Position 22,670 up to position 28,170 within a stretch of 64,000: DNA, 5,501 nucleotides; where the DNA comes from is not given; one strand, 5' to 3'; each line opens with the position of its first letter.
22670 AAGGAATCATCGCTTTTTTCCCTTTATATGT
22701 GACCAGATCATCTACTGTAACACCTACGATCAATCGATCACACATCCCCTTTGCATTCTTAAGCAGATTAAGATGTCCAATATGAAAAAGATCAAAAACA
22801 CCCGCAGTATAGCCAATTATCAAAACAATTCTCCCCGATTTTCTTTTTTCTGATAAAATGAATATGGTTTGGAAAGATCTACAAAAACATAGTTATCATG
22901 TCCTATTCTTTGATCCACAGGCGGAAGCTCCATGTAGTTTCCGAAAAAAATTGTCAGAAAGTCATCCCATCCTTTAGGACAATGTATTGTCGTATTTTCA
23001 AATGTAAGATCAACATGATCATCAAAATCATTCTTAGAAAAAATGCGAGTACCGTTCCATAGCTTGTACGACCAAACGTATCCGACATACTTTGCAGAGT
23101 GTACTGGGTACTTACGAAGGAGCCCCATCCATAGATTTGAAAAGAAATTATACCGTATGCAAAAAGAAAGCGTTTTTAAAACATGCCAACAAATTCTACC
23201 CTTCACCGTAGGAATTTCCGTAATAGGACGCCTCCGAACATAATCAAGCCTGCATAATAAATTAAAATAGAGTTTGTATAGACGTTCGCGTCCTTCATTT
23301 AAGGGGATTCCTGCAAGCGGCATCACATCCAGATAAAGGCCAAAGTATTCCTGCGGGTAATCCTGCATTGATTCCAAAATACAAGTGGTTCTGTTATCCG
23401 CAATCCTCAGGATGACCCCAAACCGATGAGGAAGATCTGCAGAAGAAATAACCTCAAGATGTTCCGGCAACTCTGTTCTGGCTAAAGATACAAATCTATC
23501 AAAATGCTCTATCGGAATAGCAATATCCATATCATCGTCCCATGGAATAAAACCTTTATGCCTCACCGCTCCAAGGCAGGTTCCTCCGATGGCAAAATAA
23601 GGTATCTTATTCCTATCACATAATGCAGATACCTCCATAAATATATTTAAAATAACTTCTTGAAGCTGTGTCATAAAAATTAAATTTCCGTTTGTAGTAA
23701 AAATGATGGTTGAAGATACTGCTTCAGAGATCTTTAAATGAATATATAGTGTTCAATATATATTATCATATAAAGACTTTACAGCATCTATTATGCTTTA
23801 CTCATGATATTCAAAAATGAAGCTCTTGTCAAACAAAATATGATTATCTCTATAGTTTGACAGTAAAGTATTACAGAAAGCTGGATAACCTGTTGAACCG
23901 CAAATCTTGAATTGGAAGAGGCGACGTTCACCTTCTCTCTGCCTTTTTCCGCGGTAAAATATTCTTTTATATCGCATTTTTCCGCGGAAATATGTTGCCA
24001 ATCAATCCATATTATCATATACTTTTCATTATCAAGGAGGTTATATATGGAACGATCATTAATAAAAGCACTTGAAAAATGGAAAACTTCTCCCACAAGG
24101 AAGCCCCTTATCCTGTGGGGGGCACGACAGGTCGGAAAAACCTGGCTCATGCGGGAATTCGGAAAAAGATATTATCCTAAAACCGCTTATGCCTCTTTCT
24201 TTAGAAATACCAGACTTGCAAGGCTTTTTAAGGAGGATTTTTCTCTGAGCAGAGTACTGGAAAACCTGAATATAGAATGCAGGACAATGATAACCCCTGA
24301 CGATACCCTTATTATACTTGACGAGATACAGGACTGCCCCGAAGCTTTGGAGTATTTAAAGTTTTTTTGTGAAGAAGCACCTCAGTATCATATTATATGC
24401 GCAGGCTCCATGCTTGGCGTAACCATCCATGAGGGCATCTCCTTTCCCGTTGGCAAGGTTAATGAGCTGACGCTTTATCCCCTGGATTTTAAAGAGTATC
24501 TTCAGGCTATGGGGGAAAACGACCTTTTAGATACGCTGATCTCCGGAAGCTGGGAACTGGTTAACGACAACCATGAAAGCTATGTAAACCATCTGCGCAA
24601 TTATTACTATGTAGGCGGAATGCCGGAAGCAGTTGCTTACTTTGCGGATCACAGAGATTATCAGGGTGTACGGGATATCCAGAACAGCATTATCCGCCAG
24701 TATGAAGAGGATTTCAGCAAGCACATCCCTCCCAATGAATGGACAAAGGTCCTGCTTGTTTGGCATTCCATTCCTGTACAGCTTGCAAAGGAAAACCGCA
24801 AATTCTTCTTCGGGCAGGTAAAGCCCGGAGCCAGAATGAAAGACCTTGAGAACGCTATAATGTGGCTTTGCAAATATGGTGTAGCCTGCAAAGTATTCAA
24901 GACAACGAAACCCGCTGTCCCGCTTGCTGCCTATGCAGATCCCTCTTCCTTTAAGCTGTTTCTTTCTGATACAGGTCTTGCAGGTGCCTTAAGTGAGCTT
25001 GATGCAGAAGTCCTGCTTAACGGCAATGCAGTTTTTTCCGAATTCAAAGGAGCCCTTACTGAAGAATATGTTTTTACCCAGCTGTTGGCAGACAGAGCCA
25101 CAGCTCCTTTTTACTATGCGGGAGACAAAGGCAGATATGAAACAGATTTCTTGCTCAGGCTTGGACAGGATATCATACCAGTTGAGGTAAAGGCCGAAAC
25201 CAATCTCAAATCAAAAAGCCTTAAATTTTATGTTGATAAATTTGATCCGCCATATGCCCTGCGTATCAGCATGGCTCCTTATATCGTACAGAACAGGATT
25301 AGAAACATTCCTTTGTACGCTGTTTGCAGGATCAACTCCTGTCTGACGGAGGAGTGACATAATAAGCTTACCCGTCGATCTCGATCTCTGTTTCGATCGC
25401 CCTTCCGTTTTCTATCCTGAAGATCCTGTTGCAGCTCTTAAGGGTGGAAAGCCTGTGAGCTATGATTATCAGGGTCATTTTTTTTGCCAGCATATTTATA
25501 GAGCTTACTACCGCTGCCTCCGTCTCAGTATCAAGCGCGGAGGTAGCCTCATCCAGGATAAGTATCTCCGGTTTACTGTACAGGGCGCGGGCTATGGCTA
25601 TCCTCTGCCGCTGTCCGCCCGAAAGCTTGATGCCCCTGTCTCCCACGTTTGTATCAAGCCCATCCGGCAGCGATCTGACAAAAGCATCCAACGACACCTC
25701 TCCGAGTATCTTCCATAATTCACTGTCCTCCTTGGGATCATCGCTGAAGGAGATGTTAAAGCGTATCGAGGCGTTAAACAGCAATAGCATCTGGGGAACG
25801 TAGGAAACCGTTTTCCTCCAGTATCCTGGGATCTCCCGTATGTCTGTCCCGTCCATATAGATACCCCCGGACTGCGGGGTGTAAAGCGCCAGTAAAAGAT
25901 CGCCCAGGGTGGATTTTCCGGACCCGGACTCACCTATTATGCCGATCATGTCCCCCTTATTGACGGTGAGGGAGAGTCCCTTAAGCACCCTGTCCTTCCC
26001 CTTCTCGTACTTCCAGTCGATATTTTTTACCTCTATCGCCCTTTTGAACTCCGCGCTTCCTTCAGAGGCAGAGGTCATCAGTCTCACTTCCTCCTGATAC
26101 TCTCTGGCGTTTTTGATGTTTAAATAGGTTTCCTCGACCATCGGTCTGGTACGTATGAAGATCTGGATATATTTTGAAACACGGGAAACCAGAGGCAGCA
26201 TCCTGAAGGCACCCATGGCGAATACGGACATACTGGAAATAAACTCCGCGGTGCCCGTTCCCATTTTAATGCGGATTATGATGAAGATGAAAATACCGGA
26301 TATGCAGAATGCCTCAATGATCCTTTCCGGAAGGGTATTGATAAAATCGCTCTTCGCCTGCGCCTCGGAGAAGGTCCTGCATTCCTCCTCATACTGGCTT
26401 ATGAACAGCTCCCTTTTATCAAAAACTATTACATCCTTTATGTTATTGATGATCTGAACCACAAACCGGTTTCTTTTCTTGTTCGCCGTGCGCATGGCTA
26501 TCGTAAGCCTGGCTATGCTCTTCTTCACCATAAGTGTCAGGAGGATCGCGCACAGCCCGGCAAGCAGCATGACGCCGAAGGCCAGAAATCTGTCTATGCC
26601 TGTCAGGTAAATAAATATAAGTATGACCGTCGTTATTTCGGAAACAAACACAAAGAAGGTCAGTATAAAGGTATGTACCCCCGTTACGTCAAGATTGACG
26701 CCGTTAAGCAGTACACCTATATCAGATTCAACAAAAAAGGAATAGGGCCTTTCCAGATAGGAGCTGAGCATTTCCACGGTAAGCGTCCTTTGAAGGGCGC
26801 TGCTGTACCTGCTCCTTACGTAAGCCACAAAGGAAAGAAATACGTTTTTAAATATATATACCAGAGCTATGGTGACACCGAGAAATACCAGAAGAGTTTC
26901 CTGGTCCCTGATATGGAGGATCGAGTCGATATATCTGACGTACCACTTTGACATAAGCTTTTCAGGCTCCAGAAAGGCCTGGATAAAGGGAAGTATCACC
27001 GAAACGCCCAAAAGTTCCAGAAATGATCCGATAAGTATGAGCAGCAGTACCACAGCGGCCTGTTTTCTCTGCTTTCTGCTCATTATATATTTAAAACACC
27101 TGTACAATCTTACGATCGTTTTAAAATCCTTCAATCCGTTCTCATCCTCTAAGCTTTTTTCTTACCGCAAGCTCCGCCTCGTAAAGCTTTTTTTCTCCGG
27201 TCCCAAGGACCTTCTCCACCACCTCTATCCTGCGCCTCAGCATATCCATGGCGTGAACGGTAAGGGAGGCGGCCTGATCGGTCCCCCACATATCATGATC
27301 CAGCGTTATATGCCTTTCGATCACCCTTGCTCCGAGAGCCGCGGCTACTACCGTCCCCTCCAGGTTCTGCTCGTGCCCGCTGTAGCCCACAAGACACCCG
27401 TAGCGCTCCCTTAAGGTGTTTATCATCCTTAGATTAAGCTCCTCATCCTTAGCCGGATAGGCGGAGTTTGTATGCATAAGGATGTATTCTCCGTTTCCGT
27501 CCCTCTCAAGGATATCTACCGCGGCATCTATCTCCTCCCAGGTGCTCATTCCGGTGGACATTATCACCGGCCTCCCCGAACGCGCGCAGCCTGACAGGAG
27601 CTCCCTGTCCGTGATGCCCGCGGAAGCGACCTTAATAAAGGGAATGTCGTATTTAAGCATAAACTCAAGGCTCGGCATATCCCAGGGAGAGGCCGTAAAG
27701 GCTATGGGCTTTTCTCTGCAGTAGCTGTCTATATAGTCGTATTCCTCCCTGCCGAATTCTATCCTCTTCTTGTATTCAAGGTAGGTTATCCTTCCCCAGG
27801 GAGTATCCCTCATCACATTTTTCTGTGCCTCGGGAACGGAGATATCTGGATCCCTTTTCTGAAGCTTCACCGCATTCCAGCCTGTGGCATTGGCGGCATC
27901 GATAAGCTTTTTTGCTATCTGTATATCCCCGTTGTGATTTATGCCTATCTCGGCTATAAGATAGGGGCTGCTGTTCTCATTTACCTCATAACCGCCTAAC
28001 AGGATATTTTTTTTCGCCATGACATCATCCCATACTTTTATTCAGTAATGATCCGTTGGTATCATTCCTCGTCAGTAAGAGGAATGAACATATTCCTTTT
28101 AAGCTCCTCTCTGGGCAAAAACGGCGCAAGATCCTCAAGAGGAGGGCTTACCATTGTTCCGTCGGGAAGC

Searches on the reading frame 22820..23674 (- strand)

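Call 24: search_protein_families(library=pfam, proteins=[window:22820-23674:-], max_evalue=0.001)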
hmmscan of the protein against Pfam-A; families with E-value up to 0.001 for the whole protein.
window:22820-23674:- (284 aa): 1 family
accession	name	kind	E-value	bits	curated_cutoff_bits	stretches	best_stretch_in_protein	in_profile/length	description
PF04991.19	LicD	-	2.1e-34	120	22.6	1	19-245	1-227/227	LicD family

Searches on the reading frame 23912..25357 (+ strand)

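Call 24: search_protein_families(library=pfam, proteins=[window:23912-25357:+], max_evalue=0.001)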
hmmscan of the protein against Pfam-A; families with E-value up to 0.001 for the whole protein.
window:23912-25357:+ (481 aa): 4 families
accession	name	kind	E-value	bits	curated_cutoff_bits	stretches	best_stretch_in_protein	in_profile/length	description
PF13635.12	DUF4143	-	2.3e-27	96.1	28.1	1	265-428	1-159/160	Domain of unknown function (DUF4143)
PF13173.12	AAA_14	-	3.5e-26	92.2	27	1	63-197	2-129/129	AAA domain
PF01637.24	ATPase_2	-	4.1e-05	23.9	33.2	1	51-101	8-58/225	ATPase domain predominantly from Archaea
PF13401.12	AAA_22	-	0.00062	20.5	27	0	63-154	5-109/130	AAA domain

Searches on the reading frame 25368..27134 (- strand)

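Call 24: search_protein_families(library=pfam, proteins=[window:25368-27134:-], max_evalue=0.001)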
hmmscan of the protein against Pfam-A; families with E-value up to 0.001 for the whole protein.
window:25368-27134:- (588 aa): 4 families
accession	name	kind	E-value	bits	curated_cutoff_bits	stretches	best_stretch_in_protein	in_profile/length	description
PF00005.33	ABC_tran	-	4.7e-32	111.9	25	1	384-532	1-137/137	ABC transporter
PF00664.28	ABC_membrane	-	2e-14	54.4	28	1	45-286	4-247/274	ABC transporter transmembrane region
PF02463.25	SMC_N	-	1.4e-08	34.9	40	1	503-576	136-213/220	RecF/RecN/SMC N terminal domain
PF13555.12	AAA_29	-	0.00035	20.7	27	1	389-422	17-50/61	P-loop containing region of AAA domain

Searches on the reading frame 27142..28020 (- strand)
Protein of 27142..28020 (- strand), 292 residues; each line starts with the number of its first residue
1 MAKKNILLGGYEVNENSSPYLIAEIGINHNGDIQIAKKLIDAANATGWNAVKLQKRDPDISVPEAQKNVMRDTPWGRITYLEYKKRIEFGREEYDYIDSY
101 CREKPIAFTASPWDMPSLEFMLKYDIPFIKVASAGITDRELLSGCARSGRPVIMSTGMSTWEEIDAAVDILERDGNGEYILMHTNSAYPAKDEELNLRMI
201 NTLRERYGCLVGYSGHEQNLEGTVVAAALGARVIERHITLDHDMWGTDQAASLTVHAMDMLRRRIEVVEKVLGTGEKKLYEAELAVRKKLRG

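Call 24: search_protein_families(library=pfam, proteins=[window:27142-28020:-], max_evalue=0.001)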
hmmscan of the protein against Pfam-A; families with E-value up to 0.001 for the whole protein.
window:27142-28020:- (292 aa): 1 family
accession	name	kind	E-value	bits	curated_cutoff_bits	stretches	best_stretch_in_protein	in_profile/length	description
PF03102.20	NeuB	-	2.7e-72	243.6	22.1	1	39-277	1-241/241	NeuB family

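Call 27: search_protein_families(library=ncbifam, proteins=[window:27142-28020:-], max_evalue=0.001)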
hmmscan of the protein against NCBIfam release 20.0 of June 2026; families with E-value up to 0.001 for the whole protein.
window:27142-28020:- (292 aa): 2 families
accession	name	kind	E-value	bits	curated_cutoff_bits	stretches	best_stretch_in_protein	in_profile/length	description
TIGR03569.1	NeuB_NnaB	equivalog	5.2e-71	239.4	399.65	1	20-288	2-274/329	N-acetylneuraminate synthase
TIGR03586.1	PseI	equivalog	8.9e-58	196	340.25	1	19-286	2-271/327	pseudaminic acid synthase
